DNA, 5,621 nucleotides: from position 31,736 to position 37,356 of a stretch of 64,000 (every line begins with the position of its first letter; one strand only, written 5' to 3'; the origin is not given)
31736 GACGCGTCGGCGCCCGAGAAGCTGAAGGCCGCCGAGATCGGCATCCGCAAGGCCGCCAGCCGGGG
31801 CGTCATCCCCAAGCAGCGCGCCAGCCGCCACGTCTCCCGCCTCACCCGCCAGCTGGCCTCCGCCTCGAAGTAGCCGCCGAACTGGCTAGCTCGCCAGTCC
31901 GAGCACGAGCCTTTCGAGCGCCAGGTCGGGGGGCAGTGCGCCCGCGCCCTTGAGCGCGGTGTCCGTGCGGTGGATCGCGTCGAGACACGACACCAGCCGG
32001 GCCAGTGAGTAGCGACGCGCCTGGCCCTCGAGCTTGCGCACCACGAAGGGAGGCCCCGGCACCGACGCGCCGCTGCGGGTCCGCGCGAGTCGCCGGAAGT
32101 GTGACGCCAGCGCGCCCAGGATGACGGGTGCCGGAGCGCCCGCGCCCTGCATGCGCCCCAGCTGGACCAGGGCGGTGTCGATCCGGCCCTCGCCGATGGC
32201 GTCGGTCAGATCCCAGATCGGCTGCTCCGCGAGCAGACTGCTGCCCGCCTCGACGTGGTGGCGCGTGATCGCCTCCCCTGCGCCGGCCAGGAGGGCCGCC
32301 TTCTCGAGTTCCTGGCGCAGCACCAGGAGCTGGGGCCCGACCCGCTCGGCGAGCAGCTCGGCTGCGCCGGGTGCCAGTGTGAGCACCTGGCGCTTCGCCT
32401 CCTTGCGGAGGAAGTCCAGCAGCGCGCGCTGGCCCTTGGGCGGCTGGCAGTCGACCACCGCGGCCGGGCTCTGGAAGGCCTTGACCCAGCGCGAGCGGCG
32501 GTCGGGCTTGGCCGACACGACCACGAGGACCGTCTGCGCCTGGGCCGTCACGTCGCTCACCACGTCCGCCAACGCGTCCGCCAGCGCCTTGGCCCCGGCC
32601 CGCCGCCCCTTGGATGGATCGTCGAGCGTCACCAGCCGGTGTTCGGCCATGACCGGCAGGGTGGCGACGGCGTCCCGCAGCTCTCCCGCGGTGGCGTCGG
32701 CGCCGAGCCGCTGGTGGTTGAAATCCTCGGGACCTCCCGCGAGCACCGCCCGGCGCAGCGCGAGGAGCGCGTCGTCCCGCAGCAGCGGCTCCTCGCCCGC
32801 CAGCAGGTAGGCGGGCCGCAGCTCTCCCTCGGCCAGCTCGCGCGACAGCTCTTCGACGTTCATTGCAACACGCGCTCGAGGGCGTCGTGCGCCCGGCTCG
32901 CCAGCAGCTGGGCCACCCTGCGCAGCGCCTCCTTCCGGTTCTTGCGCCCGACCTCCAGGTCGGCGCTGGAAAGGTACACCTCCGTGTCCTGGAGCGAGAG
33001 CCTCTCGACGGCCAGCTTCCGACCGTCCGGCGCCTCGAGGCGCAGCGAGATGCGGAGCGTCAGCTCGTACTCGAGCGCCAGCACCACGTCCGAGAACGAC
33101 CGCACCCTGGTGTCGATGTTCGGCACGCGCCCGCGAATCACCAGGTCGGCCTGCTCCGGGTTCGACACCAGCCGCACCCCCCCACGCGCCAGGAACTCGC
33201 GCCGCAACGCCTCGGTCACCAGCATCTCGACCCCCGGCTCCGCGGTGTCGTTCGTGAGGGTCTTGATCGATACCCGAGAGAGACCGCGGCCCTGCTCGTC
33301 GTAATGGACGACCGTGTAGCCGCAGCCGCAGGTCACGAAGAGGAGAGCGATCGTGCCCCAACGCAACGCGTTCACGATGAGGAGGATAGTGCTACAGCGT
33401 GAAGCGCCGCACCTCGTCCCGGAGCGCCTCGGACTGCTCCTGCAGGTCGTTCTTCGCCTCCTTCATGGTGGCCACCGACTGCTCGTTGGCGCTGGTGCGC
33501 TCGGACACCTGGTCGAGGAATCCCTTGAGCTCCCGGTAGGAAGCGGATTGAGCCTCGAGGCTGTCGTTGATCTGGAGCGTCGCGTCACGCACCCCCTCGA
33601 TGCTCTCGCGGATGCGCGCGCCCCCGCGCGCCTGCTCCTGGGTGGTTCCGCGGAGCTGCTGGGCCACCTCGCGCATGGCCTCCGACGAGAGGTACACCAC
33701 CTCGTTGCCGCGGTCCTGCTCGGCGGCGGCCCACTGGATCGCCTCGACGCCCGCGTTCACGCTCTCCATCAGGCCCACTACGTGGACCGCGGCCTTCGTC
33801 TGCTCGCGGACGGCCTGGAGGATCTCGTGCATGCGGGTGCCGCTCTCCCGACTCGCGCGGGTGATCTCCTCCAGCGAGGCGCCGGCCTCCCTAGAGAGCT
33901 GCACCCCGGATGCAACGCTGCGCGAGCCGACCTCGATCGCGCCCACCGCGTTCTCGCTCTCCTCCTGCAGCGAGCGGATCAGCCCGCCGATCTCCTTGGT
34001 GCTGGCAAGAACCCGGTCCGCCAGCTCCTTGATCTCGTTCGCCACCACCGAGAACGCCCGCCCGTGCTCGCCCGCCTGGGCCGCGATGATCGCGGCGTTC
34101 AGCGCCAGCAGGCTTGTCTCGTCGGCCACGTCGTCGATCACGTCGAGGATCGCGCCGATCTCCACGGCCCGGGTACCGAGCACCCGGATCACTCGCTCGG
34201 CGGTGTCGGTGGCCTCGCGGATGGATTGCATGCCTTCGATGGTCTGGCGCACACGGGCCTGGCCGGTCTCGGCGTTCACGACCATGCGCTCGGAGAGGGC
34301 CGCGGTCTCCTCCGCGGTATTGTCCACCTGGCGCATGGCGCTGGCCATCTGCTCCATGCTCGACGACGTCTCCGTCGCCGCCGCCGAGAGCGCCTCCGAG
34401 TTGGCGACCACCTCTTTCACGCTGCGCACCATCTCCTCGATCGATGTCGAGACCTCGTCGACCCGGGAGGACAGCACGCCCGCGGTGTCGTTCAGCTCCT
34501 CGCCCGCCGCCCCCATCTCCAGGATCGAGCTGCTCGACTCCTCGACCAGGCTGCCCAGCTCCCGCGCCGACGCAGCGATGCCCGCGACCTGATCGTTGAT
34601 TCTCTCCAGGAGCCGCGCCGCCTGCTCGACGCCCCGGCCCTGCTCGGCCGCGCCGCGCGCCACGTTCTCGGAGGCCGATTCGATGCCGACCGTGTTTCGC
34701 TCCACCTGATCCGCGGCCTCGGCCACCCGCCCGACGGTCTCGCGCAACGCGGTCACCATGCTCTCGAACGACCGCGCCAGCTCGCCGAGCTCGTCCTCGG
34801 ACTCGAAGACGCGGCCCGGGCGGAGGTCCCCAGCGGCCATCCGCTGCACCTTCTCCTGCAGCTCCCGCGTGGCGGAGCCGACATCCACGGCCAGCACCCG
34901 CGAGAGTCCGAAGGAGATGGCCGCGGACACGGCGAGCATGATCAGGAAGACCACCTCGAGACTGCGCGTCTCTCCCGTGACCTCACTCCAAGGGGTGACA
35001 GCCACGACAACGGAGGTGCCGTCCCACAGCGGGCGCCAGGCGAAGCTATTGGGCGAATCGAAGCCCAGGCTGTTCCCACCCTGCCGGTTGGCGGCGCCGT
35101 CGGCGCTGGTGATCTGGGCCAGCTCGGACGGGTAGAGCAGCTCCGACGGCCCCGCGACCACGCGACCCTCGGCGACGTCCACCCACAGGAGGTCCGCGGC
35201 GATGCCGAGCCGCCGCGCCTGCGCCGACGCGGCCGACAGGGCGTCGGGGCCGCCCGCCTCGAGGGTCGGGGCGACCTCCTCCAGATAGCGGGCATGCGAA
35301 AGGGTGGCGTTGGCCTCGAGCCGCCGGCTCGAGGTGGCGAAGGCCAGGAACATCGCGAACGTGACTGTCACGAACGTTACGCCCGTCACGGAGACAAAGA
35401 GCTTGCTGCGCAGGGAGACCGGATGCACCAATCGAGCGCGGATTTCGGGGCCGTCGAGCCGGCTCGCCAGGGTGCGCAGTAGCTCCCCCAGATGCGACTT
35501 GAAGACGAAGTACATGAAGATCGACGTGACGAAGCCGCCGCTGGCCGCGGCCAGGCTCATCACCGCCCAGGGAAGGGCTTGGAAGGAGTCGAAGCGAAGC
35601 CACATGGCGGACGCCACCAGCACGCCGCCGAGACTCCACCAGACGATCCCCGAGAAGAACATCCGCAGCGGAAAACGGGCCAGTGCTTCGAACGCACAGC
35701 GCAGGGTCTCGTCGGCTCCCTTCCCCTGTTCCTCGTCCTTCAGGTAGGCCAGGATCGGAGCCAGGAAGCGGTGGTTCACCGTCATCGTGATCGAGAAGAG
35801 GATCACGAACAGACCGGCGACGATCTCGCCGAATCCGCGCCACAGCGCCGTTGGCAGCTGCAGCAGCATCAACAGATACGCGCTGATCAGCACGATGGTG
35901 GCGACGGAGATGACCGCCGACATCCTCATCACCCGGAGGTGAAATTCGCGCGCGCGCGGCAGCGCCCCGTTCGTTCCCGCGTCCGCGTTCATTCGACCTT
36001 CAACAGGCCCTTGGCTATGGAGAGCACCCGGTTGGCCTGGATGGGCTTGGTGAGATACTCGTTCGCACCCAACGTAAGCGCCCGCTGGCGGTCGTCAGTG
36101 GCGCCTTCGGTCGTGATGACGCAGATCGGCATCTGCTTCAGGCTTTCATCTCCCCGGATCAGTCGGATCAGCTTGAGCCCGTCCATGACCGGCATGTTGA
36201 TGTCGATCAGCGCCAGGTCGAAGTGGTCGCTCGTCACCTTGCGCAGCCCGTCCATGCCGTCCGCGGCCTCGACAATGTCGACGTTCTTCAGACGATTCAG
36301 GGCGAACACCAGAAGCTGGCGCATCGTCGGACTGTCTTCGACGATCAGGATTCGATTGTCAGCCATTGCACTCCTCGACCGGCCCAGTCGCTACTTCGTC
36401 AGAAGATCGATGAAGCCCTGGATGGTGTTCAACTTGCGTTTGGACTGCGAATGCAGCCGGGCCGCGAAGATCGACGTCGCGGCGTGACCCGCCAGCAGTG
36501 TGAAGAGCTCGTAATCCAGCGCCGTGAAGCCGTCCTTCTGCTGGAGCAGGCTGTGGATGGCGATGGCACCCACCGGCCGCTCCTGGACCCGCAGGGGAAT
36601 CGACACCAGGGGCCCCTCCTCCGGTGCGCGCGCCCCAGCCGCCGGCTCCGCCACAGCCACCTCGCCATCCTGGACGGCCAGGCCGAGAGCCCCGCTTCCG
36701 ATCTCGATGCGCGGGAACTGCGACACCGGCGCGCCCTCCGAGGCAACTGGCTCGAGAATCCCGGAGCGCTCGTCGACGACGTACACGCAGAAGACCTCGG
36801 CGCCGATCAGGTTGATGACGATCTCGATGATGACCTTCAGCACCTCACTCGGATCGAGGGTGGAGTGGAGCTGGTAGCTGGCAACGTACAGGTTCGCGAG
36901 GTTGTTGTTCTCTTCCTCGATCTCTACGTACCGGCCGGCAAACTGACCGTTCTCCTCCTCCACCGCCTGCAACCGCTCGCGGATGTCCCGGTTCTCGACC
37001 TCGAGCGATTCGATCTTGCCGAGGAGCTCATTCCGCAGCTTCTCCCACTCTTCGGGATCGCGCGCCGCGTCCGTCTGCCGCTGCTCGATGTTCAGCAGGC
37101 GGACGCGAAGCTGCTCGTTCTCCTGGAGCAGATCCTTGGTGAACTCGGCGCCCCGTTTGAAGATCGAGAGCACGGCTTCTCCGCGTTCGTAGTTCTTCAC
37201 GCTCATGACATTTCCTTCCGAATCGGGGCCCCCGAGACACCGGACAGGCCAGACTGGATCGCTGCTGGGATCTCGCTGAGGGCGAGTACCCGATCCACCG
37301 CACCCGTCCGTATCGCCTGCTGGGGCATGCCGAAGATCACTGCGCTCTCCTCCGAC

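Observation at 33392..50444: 17-kb, 13-gene chemosensory-like supercluster interleaving a full Che core with non-canonical partner proteins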

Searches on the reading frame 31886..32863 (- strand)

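Call 40: search_protein_families(library=pfam, proteins=[window:31886-32863:-], max_evalue=0.001)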
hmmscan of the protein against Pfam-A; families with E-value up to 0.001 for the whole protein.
window:31886-32863:- (325 aa): 2 families
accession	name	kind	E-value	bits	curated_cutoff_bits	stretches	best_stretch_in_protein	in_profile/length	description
PF06144.19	DNA_pol3_delta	-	1.6e-10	41.5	21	1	19-140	1-124/124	DNA polymerase III, delta subunit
PF21694.2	DNA_pol3_delta_C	-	1.2e-08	35.4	27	1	213-321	1-119/121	DNA polymerase III delta subunit, C-terminal domain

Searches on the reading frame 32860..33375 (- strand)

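Call 40: search_protein_families(library=pfam, proteins=[window:32860-33375:-], max_evalue=0.001)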
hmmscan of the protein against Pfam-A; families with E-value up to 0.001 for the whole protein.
window:32860-33375:- (171 aa): 1 family
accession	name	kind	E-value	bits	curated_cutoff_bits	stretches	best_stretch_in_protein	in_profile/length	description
PF04390.17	LptE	-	9.4e-13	49.3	23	1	33-162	2-114/118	Lipopolysaccharide-assembly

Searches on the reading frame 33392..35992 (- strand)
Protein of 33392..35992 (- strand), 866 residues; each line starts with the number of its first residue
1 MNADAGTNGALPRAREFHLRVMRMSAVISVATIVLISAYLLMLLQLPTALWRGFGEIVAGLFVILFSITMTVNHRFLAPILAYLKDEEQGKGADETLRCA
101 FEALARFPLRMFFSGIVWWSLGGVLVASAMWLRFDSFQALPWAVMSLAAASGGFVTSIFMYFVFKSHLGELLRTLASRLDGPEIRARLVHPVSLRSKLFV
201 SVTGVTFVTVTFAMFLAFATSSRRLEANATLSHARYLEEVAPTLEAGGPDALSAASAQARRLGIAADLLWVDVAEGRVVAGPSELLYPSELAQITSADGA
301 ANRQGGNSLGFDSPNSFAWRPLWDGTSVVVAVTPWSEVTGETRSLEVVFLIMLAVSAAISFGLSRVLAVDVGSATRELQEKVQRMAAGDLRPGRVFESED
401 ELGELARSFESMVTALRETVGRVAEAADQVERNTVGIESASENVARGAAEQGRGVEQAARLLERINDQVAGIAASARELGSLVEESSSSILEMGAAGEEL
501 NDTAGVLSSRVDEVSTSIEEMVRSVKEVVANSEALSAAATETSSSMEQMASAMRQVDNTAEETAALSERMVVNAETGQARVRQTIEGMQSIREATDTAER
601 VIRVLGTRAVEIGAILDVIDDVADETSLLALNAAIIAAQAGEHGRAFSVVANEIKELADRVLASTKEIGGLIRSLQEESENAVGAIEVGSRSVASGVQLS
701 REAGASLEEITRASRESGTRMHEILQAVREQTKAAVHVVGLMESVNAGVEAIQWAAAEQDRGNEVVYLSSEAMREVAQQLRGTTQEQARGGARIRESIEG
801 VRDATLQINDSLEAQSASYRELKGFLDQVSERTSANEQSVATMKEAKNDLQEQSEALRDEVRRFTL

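Call 4: search_protein_families(library=pfam, proteins=[window:33392-35992:-], max_evalue=0.01)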
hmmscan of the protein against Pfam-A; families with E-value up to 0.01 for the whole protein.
window:33392-35992:- (866 aa): 3 families
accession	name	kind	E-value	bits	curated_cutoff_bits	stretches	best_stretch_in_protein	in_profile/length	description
PF00015.26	MCPsignal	-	5.5e-33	114.7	34.6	1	571-739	8-162/172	Methyl-accepting chemotaxis protein (MCP) signalling domain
PF00672.30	HAMP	-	1.4e-07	32.2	25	1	376-418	11-53/53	HAMP domain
PF08702.15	Fib_alpha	-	0.0076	16.9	29.9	0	505-603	24-119/143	Fibrinogen alpha/beta chain family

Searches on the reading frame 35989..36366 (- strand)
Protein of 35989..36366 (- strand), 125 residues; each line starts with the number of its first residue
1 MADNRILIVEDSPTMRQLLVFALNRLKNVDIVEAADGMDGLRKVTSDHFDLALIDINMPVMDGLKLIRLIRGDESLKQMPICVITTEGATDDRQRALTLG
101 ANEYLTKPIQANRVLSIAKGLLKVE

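Call 4: search_protein_families(library=pfam, proteins=[window:35989-36366:-], max_evalue=0.01)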
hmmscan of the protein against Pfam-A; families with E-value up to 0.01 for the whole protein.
window:35989-36366:- (125 aa): 1 family
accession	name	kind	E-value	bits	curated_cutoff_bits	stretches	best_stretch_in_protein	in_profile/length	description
PF00072.30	Response_reg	-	1.3e-28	99.8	30.2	1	6-117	1-109/111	Response regulator receiver domain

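Call 34: search_protein_families(library=ncbifam, proteins=[window:35989-36366:-], max_evalue=0.001)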
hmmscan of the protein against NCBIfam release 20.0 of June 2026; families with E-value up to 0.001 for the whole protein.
window:35989-36366:- (125 aa): 97 families (the best 25 are shown)
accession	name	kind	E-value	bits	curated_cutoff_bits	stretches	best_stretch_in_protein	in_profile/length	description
NF007901.0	PRK10610.1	equivalog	5.2e-21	75.1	189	1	4-112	6-114/129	chemotaxis response regulator CheY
NF007135.0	PRK09581.1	equivalog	2.6e-20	72.7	474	1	5-123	4-121/457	PleD family two-component system response regulator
TIGR02154.1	PhoB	equivalog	5.2e-20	71.7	296.2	1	4-122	3-120/226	phosphate regulon transcriptional regulator PhoB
NF007969.0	PRK10693.1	equivalog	3.5e-19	69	329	1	2-111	6-112/337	two-component system response regulator RssB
NF008099.0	PRK10841.1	equivalog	4.1e-19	67.9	920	1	3-113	824-931/949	two-component system sensor histidine kinase RcsC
NF007420.1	PRK09959.1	equivalog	6.5e-19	67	1995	1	5-112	960-1064/1197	acid-sensing system histidine kinase EvgS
TIGR01387.1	cztR_silR_copR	subfamily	8.3e-18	64.8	279.2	1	6-122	1-114/218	heavy metal response regulator transcription factor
NF041733.1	resp_reg_CseB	equivalog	9.5e-18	64.4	350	1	5-116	2-109/228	two-component system response regulator CseB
NF045505.1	RR_RssB_Pseudo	equivalog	1.6e-17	63.6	700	1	4-115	6-114/394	two-component system response regulator RssB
NF011874.0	PRK15347.1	equivalog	1.6e-17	62.8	852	1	5-113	692-801/921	two component system sensor kinase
NF001965.0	PRK00742.1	subfamily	2.5e-17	63.1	293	1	4-111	4-111/357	chemotaxis-specific protein-glutamate methyltransferase CheB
NF008318.0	PRK11107.1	equivalog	3.8e-17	61.7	890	1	5-114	669-777/920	two-component sensor histidine kinase BarA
NF053854.1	RespRegPhoBBctds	equivalog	5.2e-17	62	270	1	6-123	1-116/225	two-component system response regulator PhoB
NF040534.1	resp_reg_YycF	equivalog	9.6e-17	61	340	1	5-118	2-111/231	response regulator YycF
NF033120.0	vanR_FM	exception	1.2e-16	61.1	460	1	2-111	2-107/231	vancomycin resistance response regulator transcription factor, VanR-F/VanR-M family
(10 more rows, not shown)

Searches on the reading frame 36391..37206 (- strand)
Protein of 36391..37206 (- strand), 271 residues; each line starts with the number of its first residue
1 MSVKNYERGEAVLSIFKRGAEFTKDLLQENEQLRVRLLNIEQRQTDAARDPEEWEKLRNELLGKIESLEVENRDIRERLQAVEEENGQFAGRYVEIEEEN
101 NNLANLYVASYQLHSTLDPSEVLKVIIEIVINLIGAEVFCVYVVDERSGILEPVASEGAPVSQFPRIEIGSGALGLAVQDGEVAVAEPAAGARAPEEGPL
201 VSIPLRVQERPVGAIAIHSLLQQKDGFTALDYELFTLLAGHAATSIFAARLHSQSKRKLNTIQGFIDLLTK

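Call 4: search_protein_families(library=pfam, proteins=[window:36391-37206:-], max_evalue=0.01)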
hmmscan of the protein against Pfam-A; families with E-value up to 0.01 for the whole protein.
window:36391-37206:- (271 aa): 4 families
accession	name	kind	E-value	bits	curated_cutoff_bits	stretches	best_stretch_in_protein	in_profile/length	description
PF13492.12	GAF_3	-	1e-13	52.2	27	1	121-246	4-127/129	GAF domain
PF13185.12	GAF_2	-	1e-12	48.9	28.6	1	117-245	2-134/136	GAF domain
PF01590.32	GAF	-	3.3e-08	34.6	22.4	1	118-246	1-133/133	GAF domain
PF06156.18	YabA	-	0.007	17.4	30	0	31-109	4-79/103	Initiation control protein YabA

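Call 34: search_protein_families(library=ncbifam, proteins=[window:36391-37206:-], max_evalue=0.001)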
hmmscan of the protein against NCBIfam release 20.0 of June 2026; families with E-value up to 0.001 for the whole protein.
window:36391-37206:- (271 aa): 0 families

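Call 50: search_solved_structures(query=window:36391-37206:-, max_evalue=1)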
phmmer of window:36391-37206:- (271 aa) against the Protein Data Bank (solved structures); distinct sequences matched with E-value up to 1: 4.
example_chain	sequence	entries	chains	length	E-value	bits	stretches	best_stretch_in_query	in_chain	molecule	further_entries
3ci6_A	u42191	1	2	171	0.14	15.5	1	110-239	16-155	Phosphoenolpyruvate-protein phosphotransferase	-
10dq_H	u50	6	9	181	0.25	14.6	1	24-115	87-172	Inner kinetochore subunit MCM16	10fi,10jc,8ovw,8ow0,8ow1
6oua_H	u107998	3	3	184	0.25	14.6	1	24-115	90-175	Inner kinetochore subunit MCM16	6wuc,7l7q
5dwz_B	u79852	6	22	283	0.52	13.5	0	154-241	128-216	3-oxoacyl-(Acyl carrier protein) synthase III | PqsB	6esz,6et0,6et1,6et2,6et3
